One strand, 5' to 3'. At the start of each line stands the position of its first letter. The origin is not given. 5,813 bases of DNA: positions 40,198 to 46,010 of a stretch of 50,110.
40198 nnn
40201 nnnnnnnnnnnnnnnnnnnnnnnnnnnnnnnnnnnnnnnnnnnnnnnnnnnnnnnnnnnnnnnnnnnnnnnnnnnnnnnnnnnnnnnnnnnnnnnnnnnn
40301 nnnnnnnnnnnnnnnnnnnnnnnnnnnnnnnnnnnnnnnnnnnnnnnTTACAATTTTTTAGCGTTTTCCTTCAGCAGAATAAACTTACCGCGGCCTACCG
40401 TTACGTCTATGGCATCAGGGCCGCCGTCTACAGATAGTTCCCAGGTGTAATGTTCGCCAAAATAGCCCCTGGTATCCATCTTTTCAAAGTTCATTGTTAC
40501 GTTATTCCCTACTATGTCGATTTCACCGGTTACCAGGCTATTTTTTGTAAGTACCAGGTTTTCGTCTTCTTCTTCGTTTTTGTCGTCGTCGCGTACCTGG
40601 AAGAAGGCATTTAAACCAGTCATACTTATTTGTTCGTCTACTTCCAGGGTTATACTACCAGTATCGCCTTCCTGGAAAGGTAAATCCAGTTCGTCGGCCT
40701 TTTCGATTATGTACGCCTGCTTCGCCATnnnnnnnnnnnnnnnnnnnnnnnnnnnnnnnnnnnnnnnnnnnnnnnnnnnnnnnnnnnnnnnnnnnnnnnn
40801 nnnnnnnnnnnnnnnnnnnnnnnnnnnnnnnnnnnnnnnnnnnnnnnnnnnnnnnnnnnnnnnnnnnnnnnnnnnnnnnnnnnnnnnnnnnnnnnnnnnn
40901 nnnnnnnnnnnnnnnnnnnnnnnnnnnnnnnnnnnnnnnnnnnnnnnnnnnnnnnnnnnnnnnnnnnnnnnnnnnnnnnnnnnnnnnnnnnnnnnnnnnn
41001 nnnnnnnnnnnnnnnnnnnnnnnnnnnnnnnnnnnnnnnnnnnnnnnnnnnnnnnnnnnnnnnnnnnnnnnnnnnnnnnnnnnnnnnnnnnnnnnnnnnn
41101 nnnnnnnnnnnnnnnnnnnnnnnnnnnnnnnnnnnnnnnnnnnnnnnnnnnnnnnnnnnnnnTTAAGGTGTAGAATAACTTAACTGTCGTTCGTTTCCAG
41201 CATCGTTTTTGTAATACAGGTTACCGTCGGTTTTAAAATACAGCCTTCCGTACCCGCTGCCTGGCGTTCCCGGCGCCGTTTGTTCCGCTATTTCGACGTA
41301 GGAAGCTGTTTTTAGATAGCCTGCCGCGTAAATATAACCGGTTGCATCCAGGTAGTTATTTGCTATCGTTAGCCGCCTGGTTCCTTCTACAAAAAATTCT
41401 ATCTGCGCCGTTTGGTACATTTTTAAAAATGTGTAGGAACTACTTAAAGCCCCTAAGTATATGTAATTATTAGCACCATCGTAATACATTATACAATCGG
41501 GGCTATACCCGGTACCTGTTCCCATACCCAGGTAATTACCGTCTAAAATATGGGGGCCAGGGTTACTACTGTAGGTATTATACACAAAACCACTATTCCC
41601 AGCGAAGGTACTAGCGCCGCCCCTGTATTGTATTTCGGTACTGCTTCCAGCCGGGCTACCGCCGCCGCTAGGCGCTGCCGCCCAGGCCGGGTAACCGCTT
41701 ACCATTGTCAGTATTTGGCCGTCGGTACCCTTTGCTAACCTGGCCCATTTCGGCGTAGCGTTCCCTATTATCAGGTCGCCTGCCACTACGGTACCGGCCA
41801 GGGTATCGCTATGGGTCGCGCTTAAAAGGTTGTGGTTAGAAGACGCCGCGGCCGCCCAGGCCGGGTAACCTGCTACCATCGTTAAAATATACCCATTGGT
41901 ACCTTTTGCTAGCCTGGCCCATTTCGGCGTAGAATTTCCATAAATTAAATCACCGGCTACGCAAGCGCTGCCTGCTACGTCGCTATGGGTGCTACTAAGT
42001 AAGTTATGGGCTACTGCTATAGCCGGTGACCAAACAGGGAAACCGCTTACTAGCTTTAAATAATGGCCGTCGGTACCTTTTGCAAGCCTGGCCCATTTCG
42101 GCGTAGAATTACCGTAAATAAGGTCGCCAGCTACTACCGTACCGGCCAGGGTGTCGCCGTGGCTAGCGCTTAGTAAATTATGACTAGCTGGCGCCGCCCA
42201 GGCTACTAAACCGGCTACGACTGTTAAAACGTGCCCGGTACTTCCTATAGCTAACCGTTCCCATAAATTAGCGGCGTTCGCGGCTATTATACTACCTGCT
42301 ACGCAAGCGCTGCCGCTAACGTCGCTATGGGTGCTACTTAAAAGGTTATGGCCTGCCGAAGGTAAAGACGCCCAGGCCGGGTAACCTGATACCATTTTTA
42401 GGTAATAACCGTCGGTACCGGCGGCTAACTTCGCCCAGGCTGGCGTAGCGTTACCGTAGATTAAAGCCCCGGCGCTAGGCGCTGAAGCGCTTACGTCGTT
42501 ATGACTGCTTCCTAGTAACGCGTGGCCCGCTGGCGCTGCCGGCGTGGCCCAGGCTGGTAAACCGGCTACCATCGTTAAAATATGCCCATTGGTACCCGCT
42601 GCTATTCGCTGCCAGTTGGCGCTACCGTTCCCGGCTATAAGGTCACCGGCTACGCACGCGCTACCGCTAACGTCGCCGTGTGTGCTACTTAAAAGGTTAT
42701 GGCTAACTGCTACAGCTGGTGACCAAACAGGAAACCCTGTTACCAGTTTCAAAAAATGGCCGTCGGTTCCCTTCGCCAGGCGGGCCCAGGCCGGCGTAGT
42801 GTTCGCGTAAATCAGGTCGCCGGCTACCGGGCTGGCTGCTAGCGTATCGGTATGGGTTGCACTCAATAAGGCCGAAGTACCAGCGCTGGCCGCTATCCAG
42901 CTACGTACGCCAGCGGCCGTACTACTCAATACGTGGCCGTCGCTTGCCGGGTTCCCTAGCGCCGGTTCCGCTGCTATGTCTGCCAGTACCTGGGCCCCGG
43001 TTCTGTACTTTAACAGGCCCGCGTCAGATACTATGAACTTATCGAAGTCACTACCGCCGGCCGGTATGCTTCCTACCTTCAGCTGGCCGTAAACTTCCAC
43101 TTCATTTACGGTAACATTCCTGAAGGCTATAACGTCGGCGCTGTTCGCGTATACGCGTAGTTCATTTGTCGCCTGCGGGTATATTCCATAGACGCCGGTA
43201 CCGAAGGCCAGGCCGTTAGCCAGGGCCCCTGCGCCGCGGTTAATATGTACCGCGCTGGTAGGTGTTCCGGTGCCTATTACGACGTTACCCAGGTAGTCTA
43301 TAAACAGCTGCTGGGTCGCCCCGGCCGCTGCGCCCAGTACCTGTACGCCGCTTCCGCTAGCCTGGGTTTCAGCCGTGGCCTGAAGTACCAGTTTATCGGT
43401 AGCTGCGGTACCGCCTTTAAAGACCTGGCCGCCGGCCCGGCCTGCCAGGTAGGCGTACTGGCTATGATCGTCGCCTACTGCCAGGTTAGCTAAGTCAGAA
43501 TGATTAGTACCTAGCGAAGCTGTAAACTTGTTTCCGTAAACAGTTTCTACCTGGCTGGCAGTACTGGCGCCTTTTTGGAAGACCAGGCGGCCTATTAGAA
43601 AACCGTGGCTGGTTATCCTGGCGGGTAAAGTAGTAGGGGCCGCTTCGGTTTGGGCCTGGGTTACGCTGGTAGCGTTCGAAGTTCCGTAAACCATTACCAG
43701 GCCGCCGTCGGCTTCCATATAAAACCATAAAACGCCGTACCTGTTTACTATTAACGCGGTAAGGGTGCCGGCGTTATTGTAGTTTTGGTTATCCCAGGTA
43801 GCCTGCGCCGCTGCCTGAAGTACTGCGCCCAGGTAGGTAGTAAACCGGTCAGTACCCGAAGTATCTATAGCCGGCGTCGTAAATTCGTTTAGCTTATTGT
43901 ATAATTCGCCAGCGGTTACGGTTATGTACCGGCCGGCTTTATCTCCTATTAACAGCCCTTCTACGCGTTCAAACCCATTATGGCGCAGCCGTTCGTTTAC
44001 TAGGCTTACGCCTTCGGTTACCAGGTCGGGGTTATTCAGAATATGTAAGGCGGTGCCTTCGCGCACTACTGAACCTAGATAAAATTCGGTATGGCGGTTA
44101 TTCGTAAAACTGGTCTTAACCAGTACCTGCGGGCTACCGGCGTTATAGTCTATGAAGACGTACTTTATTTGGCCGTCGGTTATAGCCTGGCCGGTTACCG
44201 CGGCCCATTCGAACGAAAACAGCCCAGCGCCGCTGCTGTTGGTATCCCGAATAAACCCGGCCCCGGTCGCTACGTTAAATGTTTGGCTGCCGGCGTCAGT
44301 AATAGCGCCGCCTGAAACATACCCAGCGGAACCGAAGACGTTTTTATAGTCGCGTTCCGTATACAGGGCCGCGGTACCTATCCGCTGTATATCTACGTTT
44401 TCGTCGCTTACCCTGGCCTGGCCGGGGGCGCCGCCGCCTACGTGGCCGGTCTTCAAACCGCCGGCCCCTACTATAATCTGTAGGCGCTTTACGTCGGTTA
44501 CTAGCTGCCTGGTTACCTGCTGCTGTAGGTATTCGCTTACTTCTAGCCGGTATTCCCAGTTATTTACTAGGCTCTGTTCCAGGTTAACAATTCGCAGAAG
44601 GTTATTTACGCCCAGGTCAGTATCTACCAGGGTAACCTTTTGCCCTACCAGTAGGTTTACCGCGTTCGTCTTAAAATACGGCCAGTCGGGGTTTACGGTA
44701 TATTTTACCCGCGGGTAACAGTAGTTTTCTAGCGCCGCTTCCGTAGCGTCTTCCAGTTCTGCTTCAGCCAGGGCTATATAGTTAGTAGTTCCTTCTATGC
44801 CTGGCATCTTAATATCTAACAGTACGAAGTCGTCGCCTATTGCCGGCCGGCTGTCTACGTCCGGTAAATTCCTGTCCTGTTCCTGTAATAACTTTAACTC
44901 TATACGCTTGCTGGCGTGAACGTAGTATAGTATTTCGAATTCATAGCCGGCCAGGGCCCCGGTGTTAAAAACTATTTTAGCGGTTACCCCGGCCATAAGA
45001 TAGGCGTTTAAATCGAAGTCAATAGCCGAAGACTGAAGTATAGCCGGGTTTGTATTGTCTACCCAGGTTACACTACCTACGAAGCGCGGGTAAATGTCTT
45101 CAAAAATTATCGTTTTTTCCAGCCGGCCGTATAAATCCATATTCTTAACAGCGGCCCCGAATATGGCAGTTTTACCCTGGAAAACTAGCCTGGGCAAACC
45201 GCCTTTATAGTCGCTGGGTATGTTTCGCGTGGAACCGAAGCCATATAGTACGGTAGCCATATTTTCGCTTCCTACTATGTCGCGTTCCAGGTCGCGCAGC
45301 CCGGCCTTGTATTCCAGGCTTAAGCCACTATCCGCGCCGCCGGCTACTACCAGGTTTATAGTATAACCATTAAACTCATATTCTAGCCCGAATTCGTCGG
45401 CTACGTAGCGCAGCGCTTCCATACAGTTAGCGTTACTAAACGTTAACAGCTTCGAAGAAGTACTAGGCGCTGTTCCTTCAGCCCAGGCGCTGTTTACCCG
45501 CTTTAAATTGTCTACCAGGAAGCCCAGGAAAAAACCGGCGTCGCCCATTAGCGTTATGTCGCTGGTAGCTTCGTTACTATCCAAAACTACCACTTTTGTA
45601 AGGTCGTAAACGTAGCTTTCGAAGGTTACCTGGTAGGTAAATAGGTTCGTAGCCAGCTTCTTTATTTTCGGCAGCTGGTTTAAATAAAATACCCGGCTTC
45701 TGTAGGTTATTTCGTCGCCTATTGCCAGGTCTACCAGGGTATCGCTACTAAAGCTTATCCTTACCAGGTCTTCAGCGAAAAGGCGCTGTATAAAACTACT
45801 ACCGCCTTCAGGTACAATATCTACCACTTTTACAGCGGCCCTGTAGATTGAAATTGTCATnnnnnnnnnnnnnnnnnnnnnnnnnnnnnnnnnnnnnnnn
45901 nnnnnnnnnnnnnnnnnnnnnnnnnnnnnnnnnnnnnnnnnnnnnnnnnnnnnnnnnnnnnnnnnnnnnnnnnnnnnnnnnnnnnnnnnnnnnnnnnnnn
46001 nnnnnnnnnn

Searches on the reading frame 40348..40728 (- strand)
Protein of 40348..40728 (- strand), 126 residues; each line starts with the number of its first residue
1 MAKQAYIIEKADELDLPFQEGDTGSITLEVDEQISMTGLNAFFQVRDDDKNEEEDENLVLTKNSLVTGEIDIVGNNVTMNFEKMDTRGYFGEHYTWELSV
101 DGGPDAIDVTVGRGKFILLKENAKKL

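Call 17: search_protein_families(library=phrogs, proteins=[window:40348-40728:-], max_evalue=0.001)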
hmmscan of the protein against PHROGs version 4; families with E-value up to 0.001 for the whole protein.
window:40348-40728:- (126 aa): 1 family
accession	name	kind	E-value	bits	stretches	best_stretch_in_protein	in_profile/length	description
phrog_1084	-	unknown function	4.2e-05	24.6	1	12-121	6-113/123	unknown function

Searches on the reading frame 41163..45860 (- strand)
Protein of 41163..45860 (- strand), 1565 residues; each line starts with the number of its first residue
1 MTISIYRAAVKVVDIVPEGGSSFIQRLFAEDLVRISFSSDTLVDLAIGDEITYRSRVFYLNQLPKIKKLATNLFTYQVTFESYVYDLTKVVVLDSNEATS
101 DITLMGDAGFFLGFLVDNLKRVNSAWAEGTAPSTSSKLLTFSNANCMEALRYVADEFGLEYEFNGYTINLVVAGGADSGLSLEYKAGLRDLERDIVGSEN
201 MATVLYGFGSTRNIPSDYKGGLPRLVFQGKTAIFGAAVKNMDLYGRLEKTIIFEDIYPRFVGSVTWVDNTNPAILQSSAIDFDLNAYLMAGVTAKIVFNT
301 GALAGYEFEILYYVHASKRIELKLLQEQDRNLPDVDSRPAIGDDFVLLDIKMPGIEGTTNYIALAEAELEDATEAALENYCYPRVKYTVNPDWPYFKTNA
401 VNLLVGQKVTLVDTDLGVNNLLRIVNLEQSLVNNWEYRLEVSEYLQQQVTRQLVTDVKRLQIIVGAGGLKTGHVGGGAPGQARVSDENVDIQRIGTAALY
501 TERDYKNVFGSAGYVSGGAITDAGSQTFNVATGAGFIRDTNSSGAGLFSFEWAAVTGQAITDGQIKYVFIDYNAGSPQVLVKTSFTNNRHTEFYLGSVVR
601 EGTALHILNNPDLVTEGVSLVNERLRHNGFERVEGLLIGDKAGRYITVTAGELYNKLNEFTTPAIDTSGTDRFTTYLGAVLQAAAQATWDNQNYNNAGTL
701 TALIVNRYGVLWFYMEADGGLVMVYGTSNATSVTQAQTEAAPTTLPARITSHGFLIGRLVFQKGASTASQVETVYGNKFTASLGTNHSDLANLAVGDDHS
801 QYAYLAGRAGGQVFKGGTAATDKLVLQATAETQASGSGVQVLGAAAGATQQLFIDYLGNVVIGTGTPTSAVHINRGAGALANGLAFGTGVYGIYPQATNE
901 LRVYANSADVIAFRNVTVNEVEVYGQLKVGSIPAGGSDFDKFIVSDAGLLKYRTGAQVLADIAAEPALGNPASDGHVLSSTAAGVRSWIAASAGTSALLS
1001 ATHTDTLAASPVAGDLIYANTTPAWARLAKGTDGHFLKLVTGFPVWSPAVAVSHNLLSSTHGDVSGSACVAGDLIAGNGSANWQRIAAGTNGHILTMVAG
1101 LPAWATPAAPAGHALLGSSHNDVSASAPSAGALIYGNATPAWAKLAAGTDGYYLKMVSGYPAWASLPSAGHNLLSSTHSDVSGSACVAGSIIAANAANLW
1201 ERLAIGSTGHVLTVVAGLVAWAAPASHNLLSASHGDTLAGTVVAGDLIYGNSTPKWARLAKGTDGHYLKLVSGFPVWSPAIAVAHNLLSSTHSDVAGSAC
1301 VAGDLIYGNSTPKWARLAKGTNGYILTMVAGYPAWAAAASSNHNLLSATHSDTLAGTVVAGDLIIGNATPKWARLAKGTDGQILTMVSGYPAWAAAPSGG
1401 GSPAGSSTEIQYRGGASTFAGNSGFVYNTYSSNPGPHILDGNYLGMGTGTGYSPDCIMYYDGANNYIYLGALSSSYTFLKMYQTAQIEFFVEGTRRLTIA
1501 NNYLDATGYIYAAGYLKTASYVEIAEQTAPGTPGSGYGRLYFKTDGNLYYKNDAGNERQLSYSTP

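Call 17: search_protein_families(library=phrogs, proteins=[window:41163-45860:-], max_evalue=0.001)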
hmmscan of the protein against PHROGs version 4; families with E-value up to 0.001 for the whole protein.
window:41163-45860:- (1565 aa): 11 families
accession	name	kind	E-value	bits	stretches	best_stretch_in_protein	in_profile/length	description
phrog_19846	-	unknown function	3.2e-91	307.7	1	21-465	26-489/1272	-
phrog_31303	-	unknown function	6.8e-50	170.7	1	26-469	33-504/980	-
phrog_17422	-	unknown function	1e-42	147.1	1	10-466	10-483/961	-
phrog_15074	-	unknown function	3.1e-39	135.1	2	242-466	286-525/1773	-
phrog_22546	-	unknown function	2.5e-38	132.4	1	3-413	3-431/1386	-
phrog_26019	-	unknown function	1.4e-25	90.2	1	21-427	27-460/1347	-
phrog_1067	-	head and packaging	1.9e-08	34.2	1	136-213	144-222/991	minor head protein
phrog_35419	-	tail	9.7e-06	26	0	1368-1403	122-157/414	tail fiber protein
phrog_3475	-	tail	2.4e-05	23.7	0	125-210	513-599/841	minor tail protein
phrog_22322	-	tail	0.00021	21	0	125-210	125-214/562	tail protein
phrog_23837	-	head and packaging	0.00025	21.1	1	1294-1342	102-150/507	virion structural protein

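Call 62: search_protein_families(library=pfam, proteins=[window:41163-45860:-], max_evalue=0.01)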
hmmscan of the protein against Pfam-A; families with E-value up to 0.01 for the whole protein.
window:41163-45860:- (1565 aa): 1 family
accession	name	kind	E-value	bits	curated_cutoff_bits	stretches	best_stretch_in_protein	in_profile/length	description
PF06605.17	Prophage_tail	-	3.4e-07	30.7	31.3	1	126-214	36-124/250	Prophage endopeptidase tail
